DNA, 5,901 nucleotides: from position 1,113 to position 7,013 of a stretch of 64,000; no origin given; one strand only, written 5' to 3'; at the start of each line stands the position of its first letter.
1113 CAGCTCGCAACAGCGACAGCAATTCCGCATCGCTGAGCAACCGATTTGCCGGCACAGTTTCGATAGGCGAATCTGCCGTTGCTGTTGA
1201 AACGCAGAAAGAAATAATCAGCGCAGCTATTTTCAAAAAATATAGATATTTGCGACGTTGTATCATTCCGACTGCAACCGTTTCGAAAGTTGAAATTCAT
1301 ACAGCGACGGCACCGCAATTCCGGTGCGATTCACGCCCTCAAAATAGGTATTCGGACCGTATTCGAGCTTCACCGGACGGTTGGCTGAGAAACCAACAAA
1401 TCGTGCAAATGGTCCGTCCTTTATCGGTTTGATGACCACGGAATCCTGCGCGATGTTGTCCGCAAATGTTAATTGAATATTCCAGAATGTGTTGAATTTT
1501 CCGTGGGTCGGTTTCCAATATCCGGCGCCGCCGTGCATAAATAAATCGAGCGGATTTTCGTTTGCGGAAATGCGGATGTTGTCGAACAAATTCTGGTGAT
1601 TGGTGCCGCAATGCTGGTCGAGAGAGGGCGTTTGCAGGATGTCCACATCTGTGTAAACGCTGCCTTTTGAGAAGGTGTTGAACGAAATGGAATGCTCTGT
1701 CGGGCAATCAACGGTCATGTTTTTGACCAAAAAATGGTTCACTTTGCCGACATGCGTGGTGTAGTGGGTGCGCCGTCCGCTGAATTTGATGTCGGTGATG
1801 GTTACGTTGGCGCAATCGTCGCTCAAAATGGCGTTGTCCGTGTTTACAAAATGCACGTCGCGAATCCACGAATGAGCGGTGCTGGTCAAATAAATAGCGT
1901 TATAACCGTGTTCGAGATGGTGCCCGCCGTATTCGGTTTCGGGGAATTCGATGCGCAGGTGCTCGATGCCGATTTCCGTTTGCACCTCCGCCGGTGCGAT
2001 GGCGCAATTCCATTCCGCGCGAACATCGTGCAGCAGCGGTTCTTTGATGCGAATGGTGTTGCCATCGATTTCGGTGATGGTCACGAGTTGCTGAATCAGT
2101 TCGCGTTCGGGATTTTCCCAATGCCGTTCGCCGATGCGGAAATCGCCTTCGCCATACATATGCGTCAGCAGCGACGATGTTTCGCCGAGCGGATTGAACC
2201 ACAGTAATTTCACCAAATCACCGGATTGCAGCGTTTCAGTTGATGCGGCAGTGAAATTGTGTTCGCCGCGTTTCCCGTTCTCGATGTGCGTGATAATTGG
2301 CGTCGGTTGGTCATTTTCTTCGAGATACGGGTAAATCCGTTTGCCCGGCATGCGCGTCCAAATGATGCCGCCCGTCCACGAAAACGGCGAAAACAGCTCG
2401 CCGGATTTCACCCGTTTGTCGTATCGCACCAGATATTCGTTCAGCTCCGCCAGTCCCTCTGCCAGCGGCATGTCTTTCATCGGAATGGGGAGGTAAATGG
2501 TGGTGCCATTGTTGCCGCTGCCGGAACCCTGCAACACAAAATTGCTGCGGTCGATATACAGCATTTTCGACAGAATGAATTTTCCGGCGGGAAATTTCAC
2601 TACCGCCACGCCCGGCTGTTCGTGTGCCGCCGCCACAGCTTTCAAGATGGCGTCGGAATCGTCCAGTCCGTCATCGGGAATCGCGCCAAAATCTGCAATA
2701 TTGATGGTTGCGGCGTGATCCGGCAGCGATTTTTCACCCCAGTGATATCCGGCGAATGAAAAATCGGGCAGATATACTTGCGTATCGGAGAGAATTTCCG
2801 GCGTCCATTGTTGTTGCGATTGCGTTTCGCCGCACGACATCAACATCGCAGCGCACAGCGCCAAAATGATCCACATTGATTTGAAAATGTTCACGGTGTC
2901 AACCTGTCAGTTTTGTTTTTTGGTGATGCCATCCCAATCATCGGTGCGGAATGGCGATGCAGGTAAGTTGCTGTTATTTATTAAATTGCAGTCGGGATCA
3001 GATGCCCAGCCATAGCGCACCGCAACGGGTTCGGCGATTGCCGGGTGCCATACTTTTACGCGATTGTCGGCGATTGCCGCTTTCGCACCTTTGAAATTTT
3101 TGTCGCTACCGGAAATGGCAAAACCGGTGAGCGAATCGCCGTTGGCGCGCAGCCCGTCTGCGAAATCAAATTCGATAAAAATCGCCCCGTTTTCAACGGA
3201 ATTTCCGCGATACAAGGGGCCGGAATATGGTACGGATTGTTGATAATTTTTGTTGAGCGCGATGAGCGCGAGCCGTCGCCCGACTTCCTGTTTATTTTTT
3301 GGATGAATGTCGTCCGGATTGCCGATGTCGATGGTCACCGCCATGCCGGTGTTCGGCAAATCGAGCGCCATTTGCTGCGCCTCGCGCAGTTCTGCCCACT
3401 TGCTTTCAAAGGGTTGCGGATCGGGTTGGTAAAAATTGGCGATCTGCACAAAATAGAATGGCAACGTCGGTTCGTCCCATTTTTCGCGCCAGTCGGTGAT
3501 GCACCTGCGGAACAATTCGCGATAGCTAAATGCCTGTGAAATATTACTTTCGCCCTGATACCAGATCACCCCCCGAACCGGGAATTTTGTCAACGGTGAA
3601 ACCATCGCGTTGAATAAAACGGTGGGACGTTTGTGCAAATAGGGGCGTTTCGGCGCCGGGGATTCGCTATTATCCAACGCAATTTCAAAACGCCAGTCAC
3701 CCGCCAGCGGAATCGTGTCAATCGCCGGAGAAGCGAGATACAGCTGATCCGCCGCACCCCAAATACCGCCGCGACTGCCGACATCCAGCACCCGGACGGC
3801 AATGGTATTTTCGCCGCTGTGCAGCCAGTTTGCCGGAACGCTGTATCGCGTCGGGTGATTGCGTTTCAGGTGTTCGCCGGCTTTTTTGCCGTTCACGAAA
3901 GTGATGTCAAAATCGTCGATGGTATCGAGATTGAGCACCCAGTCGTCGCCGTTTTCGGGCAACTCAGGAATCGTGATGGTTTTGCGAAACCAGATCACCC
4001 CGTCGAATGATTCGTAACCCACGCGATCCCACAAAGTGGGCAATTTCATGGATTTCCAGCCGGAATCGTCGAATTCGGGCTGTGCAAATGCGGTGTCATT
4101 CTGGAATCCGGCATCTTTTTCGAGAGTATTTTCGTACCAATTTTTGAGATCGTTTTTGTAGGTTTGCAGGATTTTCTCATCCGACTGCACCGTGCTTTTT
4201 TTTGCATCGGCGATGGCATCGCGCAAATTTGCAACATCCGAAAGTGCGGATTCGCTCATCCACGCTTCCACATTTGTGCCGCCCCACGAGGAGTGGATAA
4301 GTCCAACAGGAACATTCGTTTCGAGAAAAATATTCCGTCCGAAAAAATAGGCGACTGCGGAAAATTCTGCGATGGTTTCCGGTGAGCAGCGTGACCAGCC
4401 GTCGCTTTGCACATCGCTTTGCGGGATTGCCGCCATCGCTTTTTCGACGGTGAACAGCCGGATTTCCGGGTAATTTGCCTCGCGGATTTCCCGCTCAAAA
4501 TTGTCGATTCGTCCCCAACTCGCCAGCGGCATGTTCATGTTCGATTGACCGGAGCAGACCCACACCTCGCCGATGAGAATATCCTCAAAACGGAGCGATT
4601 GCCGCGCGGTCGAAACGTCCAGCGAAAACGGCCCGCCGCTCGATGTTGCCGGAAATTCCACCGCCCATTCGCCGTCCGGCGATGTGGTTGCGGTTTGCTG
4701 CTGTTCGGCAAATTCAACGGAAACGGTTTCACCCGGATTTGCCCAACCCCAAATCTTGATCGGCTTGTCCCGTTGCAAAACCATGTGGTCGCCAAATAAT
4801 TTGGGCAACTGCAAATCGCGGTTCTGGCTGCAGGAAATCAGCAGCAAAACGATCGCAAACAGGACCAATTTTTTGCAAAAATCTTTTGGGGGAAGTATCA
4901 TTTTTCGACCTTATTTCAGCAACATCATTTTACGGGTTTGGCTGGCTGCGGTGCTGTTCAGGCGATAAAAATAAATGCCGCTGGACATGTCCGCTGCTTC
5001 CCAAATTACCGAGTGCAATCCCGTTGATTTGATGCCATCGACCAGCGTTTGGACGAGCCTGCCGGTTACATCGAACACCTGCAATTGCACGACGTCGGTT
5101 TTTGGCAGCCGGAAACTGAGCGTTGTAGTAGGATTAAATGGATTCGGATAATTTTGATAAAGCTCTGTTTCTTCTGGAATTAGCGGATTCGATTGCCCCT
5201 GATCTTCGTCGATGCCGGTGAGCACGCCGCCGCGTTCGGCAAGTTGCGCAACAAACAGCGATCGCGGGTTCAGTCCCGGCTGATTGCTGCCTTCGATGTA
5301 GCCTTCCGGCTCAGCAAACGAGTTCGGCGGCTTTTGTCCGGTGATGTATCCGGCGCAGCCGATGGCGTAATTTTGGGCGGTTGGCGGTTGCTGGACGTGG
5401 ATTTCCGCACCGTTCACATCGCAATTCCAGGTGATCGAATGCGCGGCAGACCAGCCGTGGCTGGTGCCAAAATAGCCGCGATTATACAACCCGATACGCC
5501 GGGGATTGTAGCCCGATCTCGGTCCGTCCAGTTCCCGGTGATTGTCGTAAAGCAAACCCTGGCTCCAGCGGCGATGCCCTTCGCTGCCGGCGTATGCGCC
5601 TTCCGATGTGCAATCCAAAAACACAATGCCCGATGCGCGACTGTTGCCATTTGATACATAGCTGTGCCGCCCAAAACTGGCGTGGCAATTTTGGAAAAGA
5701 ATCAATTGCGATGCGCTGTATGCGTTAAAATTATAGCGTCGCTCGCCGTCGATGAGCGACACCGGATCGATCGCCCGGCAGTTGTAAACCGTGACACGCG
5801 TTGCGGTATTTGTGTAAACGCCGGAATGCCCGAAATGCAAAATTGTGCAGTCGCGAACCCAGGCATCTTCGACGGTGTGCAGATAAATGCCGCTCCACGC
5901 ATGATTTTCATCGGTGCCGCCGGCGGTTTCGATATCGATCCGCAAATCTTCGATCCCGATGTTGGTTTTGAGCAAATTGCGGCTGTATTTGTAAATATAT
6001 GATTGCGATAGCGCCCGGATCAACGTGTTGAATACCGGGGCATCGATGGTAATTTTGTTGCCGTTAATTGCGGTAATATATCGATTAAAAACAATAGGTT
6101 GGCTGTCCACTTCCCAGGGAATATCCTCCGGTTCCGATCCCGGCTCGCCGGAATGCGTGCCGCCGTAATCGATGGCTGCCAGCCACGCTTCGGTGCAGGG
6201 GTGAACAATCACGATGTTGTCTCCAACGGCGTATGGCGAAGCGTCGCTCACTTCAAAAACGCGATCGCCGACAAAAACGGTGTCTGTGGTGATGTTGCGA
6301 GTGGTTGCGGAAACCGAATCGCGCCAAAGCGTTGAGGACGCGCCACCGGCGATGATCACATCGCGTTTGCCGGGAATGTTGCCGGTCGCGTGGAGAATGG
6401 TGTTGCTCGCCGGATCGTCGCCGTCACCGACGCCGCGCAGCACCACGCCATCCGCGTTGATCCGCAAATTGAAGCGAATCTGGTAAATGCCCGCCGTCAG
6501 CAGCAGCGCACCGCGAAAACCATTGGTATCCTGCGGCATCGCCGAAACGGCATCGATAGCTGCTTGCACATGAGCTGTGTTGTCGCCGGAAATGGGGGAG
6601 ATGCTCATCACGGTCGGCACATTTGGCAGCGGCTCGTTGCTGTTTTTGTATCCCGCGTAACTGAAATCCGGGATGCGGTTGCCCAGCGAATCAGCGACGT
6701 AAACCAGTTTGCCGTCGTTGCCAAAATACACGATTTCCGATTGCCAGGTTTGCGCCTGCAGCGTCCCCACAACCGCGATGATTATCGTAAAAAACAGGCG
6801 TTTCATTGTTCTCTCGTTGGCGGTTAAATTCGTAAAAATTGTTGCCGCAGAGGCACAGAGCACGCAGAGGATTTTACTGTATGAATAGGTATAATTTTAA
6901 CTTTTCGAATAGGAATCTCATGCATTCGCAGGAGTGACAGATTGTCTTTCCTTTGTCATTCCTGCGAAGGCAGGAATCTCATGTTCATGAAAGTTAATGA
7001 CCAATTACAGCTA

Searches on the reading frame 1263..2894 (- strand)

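Call 72: search_protein_families(library=pfam, proteins=[window:1263-2894:-], max_evalue=0.001)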
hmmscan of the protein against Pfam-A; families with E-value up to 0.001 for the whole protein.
window:1263-2894:- (543 aa): 2 families
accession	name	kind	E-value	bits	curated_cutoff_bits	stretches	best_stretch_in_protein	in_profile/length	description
PF12708.12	Pect-lyase_RHGA_epim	-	1.7e-12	48.1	27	1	64-127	2-64/213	Rhamnogalacturonase A/epimerase, pectate lyase-like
PF16315.10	DUF4955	-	2.3e-05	25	25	1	400-542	3-141/149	Domain of unknown function (DUF4955)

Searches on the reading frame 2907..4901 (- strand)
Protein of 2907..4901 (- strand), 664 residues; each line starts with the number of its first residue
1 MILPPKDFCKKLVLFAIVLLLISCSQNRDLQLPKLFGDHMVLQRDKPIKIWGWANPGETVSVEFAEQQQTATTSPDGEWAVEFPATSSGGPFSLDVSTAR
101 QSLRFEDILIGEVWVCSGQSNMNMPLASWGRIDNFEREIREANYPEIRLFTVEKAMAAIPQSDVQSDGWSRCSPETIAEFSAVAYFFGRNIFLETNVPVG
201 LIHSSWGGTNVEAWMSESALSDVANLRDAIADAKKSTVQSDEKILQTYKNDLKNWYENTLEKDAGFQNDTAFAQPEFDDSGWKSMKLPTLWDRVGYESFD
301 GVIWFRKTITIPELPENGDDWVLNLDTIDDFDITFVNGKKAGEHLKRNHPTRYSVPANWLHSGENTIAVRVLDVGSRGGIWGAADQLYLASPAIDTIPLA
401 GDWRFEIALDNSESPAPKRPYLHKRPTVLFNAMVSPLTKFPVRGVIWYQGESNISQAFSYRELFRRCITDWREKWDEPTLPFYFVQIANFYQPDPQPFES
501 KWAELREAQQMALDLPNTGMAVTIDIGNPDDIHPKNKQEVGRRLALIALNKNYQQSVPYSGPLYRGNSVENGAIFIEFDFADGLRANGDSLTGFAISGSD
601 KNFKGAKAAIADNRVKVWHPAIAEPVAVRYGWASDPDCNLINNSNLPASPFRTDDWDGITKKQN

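Call 72: search_protein_families(library=pfam, proteins=[window:2907-4901:-], max_evalue=0.001)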
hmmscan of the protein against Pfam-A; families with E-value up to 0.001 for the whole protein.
window:2907-4901:- (664 aa): 3 families
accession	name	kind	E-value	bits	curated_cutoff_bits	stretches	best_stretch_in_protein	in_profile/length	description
PF03629.24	SASA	-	2.3e-22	80.2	24.8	2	430-546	105-222/226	Carbohydrate esterase, sialic acid-specific acetylesterase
PF02837.24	Glyco_hydro_2_N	-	4.2e-07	30.5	28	1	255-373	23-135/169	Glycosyl hydrolases family 2, sugar binding domain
PF21467.3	BetaGal_gal-bd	-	1e-05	26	27.3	1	303-365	2-62/62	Beta-galactosidase, galactose-binding domain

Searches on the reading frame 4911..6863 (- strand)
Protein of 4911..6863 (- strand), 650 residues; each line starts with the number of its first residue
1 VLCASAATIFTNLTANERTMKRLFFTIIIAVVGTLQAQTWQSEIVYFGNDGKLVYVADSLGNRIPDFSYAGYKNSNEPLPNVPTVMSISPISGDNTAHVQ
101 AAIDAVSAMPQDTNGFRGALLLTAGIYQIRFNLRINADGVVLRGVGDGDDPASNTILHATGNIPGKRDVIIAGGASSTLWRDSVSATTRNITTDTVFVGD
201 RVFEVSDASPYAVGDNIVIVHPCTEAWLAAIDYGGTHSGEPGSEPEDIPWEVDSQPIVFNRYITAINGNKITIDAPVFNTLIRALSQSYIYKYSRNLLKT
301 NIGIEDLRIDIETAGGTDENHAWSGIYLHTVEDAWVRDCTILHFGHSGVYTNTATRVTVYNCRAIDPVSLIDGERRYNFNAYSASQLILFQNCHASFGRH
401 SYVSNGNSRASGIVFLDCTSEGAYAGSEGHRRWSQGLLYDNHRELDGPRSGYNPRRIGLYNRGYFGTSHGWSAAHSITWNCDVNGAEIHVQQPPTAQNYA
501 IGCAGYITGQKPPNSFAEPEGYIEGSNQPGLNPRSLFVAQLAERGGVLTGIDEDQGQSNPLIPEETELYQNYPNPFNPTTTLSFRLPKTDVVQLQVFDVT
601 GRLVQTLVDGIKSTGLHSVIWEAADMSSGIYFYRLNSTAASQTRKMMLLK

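Call 72: search_protein_families(library=pfam, proteins=[window:4911-6863:-], max_evalue=0.001)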
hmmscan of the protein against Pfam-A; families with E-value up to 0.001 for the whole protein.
window:4911-6863:- (650 aa): 2 families
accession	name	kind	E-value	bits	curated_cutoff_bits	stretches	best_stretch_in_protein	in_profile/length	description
PF18962.6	Por_Secre_tail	-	6.6e-09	36.4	27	1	572-647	2-74/75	Secretion system C-terminal sorting domain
PF13229.12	Beta_helix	-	0.00019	21.5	25.9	1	324-423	47-137/158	Right handed beta helix region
